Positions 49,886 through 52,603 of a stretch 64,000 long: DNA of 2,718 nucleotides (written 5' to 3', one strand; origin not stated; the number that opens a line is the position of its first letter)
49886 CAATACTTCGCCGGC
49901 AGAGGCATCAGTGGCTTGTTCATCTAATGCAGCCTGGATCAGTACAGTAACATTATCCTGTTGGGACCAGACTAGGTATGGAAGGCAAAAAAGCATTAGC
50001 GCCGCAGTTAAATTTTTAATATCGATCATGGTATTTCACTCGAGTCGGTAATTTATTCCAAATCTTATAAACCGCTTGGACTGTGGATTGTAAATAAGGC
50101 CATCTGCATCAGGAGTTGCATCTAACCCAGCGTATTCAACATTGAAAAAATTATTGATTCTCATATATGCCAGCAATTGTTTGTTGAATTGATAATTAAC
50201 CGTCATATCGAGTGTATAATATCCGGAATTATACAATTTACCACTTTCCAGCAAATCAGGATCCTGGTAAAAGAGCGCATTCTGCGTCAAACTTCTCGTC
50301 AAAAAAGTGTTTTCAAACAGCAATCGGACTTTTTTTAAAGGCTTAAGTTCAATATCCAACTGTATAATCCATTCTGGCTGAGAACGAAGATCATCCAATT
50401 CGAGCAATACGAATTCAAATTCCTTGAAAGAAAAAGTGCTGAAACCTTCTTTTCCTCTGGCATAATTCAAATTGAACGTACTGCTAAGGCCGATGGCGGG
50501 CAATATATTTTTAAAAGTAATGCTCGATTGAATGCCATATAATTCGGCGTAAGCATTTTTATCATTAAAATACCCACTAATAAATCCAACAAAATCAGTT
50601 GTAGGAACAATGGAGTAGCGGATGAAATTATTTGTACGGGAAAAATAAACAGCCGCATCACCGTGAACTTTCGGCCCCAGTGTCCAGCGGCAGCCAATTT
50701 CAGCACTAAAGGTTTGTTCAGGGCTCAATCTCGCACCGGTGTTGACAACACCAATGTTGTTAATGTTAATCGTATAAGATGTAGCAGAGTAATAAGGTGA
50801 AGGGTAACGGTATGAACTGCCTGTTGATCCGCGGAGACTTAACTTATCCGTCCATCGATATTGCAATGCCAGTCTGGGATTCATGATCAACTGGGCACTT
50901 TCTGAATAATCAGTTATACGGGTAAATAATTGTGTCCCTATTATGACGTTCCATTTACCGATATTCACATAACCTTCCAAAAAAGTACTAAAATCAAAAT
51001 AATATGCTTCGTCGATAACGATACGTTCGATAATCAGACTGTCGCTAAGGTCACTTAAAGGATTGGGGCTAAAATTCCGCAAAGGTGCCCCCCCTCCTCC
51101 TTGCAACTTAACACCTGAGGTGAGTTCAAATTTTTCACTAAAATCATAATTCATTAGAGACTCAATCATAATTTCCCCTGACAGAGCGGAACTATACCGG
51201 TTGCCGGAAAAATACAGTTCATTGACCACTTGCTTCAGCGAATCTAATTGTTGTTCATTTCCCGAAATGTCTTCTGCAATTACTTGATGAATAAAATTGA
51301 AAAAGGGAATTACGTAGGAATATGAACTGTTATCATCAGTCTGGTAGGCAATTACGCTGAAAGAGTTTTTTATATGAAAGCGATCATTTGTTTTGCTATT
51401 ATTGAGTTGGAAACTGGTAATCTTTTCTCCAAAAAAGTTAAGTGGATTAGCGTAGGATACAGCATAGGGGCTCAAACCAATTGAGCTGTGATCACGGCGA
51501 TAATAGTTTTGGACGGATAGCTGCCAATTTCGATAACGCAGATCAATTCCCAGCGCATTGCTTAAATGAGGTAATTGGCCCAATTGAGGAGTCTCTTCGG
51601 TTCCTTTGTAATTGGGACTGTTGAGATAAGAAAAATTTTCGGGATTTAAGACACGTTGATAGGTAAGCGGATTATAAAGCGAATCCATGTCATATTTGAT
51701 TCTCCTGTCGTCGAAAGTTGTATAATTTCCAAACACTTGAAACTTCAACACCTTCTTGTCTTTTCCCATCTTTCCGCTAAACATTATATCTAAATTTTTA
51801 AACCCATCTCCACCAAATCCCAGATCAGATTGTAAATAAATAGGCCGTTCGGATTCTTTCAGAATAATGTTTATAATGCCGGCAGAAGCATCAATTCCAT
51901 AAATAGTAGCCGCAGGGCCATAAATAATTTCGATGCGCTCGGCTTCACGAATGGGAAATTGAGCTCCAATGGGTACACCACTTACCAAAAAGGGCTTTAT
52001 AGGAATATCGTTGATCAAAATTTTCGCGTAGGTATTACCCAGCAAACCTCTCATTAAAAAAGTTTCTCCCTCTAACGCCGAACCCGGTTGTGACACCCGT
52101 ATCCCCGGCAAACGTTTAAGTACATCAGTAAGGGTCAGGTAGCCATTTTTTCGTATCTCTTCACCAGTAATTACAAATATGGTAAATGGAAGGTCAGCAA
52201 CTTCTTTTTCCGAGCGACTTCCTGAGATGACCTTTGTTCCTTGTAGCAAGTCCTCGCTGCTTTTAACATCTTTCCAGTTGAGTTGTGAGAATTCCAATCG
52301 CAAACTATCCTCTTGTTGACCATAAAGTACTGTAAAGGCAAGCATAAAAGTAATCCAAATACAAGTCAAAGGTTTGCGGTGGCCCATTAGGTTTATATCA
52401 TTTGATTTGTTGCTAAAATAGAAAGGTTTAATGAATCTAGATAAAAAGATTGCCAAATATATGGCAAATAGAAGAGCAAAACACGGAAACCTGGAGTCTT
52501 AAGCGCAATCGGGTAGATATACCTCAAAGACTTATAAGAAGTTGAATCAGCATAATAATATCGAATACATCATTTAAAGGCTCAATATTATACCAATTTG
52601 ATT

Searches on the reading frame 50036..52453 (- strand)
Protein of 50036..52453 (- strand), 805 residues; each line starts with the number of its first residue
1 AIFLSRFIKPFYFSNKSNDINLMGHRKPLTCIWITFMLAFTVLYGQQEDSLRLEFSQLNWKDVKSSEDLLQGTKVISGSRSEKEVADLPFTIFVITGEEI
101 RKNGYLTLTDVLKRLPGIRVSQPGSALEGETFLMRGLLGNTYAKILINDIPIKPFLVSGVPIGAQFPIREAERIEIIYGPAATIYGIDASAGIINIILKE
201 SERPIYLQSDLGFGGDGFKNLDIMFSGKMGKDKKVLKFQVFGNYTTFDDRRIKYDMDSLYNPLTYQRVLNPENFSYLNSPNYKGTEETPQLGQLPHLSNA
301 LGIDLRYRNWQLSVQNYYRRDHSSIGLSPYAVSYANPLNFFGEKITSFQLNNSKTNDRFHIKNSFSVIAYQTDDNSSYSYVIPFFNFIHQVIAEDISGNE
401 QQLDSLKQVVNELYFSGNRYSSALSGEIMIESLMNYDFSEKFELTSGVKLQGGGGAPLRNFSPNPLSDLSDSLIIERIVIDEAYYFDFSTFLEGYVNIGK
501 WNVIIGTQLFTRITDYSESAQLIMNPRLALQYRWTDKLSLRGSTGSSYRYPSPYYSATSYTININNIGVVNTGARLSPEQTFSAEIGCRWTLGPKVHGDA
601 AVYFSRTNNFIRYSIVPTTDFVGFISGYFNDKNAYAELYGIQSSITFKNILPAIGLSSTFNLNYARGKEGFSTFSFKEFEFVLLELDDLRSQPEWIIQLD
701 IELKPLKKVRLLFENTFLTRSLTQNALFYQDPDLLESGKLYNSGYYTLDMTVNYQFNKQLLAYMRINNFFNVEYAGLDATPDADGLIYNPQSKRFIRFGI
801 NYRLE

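Call 90: search_protein_families(library=pfam, proteins=[window:50036-52453:-], max_evalue=0.00001)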
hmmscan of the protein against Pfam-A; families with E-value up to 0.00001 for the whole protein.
window:50036-52453:- (805 aa): 2 families
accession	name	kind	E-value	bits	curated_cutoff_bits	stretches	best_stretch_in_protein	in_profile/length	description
PF00593.30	TonB_dep_Rec_b-barrel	-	3.1e-18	67.3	27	1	309-768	23-435/436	TonB dependent receptor-like, beta-barrel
PF07715.20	Plug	-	2e-17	64.1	23.9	1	85-193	2-107/107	TonB-dependent Receptor Plug Domain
